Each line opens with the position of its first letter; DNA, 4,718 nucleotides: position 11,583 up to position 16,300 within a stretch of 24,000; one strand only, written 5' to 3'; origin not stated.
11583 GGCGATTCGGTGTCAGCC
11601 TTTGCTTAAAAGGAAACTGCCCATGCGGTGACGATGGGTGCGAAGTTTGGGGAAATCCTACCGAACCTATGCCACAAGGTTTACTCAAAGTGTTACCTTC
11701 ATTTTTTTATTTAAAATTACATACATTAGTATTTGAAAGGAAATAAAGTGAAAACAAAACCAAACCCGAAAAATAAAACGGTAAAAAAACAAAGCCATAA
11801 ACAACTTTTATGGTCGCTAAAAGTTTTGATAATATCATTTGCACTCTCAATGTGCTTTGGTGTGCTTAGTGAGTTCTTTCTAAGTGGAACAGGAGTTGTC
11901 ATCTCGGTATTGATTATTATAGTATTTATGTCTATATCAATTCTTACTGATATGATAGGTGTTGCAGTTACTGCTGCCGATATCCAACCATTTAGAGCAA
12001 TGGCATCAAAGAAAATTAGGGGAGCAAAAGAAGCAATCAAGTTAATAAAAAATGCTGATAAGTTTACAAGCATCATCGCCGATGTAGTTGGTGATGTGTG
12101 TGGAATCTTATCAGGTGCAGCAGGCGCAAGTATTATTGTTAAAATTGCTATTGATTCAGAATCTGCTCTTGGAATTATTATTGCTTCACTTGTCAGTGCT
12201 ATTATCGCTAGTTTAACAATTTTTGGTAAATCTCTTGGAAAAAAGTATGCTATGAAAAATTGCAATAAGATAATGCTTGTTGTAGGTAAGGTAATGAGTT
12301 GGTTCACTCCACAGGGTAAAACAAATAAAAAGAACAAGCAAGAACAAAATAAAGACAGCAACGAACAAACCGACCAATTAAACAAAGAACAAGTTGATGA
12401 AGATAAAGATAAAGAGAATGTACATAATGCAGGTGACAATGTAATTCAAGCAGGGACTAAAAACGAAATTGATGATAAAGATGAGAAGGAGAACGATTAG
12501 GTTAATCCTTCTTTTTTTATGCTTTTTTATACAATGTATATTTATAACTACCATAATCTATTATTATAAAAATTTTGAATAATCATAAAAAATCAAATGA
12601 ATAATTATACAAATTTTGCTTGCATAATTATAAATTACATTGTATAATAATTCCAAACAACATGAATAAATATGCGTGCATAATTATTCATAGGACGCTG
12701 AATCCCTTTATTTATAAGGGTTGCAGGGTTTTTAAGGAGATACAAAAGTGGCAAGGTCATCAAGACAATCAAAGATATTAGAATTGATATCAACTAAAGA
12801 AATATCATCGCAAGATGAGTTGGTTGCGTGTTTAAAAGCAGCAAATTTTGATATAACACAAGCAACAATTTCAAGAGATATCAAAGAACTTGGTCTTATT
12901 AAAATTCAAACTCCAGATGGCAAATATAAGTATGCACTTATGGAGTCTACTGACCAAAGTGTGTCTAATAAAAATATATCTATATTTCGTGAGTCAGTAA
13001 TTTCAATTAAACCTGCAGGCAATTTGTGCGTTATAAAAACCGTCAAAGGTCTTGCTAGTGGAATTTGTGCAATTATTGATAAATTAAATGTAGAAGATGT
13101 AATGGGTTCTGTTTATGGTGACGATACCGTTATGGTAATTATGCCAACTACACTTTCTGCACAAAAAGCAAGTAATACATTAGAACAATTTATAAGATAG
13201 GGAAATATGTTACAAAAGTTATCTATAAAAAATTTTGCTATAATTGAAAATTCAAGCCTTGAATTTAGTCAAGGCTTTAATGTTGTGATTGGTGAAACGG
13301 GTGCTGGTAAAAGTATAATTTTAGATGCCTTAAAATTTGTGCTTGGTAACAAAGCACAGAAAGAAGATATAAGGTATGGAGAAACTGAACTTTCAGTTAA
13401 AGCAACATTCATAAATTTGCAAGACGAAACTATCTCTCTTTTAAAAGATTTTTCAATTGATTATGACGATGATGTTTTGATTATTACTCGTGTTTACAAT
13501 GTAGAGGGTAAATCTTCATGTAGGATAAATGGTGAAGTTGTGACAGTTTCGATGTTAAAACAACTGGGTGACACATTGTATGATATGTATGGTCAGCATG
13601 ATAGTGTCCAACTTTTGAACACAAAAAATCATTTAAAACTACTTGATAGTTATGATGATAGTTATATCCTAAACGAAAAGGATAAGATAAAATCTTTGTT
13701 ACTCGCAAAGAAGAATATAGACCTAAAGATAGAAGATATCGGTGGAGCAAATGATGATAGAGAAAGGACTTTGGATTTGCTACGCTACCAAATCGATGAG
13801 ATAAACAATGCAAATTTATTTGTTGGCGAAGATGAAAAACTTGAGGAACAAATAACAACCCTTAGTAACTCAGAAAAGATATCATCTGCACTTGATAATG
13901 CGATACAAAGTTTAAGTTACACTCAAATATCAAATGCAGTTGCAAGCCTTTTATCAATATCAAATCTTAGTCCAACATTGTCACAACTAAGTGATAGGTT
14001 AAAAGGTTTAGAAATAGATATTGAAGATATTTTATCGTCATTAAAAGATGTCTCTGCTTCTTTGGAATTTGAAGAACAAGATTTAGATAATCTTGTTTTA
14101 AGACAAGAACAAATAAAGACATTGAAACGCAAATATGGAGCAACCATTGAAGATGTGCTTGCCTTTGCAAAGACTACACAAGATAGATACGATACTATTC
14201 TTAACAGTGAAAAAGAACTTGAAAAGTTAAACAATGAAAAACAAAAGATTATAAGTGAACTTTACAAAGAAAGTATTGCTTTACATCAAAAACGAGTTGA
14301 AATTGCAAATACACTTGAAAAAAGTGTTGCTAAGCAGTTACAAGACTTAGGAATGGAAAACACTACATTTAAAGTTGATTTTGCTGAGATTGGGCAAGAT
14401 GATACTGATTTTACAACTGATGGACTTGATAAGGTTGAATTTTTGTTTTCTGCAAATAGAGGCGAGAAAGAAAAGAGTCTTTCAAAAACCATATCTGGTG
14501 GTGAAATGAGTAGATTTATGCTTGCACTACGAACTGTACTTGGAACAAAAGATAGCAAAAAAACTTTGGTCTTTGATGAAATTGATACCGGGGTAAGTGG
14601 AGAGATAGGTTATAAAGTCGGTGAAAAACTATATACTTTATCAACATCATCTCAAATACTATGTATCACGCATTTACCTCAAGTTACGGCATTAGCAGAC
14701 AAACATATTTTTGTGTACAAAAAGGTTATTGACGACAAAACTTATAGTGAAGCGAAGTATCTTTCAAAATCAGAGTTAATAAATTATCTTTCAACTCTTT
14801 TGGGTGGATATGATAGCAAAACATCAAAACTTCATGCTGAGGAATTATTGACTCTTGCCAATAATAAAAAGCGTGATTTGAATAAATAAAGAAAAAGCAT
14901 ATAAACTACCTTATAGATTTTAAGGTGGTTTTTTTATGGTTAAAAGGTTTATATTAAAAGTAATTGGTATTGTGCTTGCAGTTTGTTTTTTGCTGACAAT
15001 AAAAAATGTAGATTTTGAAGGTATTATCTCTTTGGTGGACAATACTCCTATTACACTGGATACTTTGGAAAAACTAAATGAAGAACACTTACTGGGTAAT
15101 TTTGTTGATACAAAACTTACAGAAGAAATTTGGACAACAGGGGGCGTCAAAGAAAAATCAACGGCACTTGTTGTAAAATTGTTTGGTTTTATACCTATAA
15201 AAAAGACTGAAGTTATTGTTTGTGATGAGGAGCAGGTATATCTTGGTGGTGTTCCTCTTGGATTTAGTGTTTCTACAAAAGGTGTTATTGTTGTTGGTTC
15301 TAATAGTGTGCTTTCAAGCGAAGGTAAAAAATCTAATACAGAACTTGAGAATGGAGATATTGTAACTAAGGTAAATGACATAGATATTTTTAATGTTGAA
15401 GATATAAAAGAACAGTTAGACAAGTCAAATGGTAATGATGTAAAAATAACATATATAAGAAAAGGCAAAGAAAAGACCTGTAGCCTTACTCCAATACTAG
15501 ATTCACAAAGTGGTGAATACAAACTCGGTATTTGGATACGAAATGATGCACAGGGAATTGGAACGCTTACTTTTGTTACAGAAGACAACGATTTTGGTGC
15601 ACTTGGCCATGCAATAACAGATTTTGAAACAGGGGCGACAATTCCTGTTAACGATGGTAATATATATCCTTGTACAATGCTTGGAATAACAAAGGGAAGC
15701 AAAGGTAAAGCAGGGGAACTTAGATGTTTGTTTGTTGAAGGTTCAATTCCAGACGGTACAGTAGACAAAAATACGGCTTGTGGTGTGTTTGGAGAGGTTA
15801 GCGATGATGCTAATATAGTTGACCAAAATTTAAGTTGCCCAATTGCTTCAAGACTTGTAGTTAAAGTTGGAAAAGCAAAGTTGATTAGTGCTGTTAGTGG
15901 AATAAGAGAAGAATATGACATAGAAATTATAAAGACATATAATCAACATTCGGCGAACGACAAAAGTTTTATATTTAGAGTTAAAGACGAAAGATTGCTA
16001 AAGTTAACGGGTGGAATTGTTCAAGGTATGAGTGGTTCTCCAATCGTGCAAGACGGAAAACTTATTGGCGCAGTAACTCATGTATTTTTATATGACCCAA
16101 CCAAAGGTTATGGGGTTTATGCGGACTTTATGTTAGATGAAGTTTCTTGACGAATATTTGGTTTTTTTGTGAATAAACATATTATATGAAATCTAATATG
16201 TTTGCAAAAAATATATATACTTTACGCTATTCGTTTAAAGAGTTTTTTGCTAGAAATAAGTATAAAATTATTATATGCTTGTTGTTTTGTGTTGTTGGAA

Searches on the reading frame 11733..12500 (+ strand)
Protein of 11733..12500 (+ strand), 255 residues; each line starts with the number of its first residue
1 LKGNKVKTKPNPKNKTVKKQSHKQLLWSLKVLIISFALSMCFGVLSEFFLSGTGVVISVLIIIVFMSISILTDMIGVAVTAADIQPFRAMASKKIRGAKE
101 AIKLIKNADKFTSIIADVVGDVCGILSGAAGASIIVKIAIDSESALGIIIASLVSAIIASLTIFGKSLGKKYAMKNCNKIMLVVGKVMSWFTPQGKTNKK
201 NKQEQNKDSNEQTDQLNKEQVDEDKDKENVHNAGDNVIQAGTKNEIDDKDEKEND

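Call 8: search_protein_families(library=pfam, proteins=[window:11733-12500:+])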
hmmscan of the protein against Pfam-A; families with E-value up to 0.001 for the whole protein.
window:11733-12500:+ (255 aa): 2 families
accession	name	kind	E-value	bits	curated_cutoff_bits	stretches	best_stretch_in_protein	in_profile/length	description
PF01595.25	CNNM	-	4.1e-07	30.3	28.4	1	61-191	2-127/181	Cyclin M transmembrane N-terminal domain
PF24432.1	DUF7555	-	0.00063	20.2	28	0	149-213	19-84/133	Family of unknown function (DUF7555)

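Call 9: search_protein_families(library=ncbifam, proteins=[window:11733-12500:+])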
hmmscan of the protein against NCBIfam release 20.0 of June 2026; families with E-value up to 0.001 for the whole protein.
window:11733-12500:+ (255 aa): 0 families

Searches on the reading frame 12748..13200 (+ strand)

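Call 8: search_protein_families(library=pfam, proteins=[window:12748-13200:+])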
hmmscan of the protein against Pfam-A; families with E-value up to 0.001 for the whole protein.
window:12748-13200:+ (150 aa): 2 families
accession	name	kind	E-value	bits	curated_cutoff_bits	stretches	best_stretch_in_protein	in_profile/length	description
PF01316.27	Arg_repressor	-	8.7e-25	86.7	27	1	1-68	1-68/70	Arginine repressor, DNA binding domain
PF02863.23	Arg_repressor_C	-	5.6e-21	74.6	25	1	80-146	1-67/68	Arginine repressor, C-terminal domain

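Call 9: search_protein_families(library=ncbifam, proteins=[window:12748-13200:+])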
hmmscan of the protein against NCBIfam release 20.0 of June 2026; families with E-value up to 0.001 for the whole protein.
window:12748-13200:+ (150 aa): 5 families
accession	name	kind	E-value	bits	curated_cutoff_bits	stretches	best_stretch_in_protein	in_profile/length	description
NF001680.0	PRK00441.1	equivalog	4.6e-45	153.4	184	1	4-149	3-148/150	arginine repressor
TIGR01529.1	argR_whole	equivalog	1e-40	139.1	130.45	1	5-147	2-144/146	arginine repressor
NF003281.1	PRK04280.1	equivalog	5.4e-39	133.7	182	1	3-145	2-144/148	transcriptional regulator AhrC/ArgR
NF002880.0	PRK03341.1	equivalog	5e-30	104.3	200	1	2-148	14-166/170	arginine repressor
NF003457.0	PRK05066.1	equivalog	8.7e-17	61.1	194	1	11-142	15-145/156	transcriptional regulator ArgR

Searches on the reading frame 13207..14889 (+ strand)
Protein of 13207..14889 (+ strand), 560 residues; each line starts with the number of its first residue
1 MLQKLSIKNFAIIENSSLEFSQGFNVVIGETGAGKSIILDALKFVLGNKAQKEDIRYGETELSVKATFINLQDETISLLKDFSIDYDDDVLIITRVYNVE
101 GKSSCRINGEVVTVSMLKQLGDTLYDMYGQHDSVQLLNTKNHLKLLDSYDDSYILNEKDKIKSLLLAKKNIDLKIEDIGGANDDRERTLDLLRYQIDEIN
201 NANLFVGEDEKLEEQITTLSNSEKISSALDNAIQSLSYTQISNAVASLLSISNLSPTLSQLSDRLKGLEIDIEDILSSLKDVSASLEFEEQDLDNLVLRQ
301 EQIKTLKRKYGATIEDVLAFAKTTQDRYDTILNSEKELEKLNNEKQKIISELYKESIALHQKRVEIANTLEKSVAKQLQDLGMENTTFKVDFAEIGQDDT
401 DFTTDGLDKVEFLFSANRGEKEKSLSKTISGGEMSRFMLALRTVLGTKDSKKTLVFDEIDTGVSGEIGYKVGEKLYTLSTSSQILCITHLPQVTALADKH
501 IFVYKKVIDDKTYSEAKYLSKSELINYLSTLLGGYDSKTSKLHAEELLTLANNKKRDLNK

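Call 8: search_protein_families(library=pfam, proteins=[window:13207-14889:+])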
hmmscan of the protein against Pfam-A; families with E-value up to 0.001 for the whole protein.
window:13207-14889:+ (560 aa): 6 families
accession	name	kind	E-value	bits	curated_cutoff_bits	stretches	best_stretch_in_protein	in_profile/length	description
PF02463.25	SMC_N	-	1e-18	68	40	1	1-505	1-213/220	RecF/RecN/SMC N terminal domain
PF13476.12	AAA_23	-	2.2e-11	45.2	27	1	4-352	1-200/201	AAA domain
PF13175.12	AAA_15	-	1.8e-08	34.8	32.1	1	1-489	1-369/374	AAA ATPase domain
PF13304.12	AAA_21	-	6.7e-07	30.1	27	1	24-255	1-221/304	AAA domain, putative AbiEii toxin, Type IV TA system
PF13555.12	AAA_29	-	7.3e-06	26.1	27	1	2-49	1-49/61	P-loop containing region of AAA domain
PF13514.12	AAA_27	-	8.3e-06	26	22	1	2-77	3-83/206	AAA domain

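Call 9: search_protein_families(library=ncbifam, proteins=[window:13207-14889:+])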
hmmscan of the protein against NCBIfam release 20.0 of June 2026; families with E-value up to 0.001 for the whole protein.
window:13207-14889:+ (560 aa): 16 families
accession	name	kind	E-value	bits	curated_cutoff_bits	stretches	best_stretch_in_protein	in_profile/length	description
TIGR00634.1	recN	equivalog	1.2e-142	476.7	407.85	1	1-549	1-562/563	DNA repair protein RecN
NF008121.0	PRK10869.1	equivalog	2.6e-96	323.3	418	1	1-548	1-551/553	DNA repair protein RecN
NF045780.1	TrlF_fam_ATP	equivalog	1.2e-15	57.3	350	1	5-425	293-751/944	TrlF family AAA-like ATPase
TIGR02169.1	SMC_prok_A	equivalog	4.6e-12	44.5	729.4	1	4-116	4-122/1165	chromosome segregation protein SMC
NF041034.1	Rad50_Sulf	equivalog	1.1e-09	36.8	1000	1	3-66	4-71/872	DNA double-strand break repair ATPase Rad50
NF002244.0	PRK01156.1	equivalog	1.9e-09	36.2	847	1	2-69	3-74/895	DNA double-strand break repair ATPase Rad50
NF003034.1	PRK03918.1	equivalog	2.8e-09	35.6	700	1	2-68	3-77/878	DNA double-strand break repair ATPase Rad50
TIGR00611.2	recf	equivalog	3.1e-08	33.2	172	1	2-74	1-78/339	DNA replication/repair protein RecF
TIGR02168.1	SMC_prok_B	equivalog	5.4e-06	24.4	567.35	1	14-52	15-53/1181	chromosome segregation protein SMC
NF010680.0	PRK14079.1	equivalog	1.8e-05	23.9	386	1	2-67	3-72/349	recombination protein F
NF053840.1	MnTportMntADein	equivalog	0.00014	21.5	400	0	12-49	16-54/240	manganese ABC transporter ATP-binding protein MntA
NF047578.1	opine_ATP_CntD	equivalog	0.00025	20.4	380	0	9-45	16-53/266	staphylopine uptake ABC transporter ATP-binding protein CntD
NF041035.1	Rad50_Halo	equivalog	0.00035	19.1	1000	0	2-52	3-54/883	DNA double-strand break repair ATPase Rad50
TIGR02857.1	CydD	equivalog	0.0004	19.5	435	0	426-501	456-527/529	thiol reductant ABC exporter subunit CydD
NF010068.0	PRK13548.1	equivalog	0.0004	19.5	261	0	6-61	14-68/261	heme ABC transporter ATP-binding protein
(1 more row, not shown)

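Call 48: find_encoding_contigs(protein=window:13207-14889:+, flank=3000, max_places=4)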
Protein window:13207-14889:+ (560 aa): no gene with exactly this product is on record in the collection.

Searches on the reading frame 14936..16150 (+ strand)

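Call 9: search_protein_families(library=ncbifam, proteins=[window:14936-16150:+])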
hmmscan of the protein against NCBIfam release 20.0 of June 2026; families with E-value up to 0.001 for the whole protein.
window:14936-16150:+ (404 aa): 5 families
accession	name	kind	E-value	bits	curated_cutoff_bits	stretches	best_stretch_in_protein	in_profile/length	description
TIGR02860.1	spore_IV_B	equivalog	1.7e-103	346.7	305.25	1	8-403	6-399/402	SpoIVB peptidase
NF053637.1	SerProtHtrAspr2045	equivalog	1.2e-07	31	650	1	116-185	320-385/394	serine protease HtrA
TIGR02037.1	degP_htrA_DO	subfamily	1.2e-05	24.5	416.2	1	129-185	269-326/434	Do family serine endopeptidase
NF047968.1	SerProtHtrA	equivalog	0.00019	20.9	470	1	115-183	289-354/357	serine protease HtrA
NF041199.1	trx7_PDZ_seleno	equivalog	0.00088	18.3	300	0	133-185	217-271/390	Trx7/PDZ domain-containing (seleno)protein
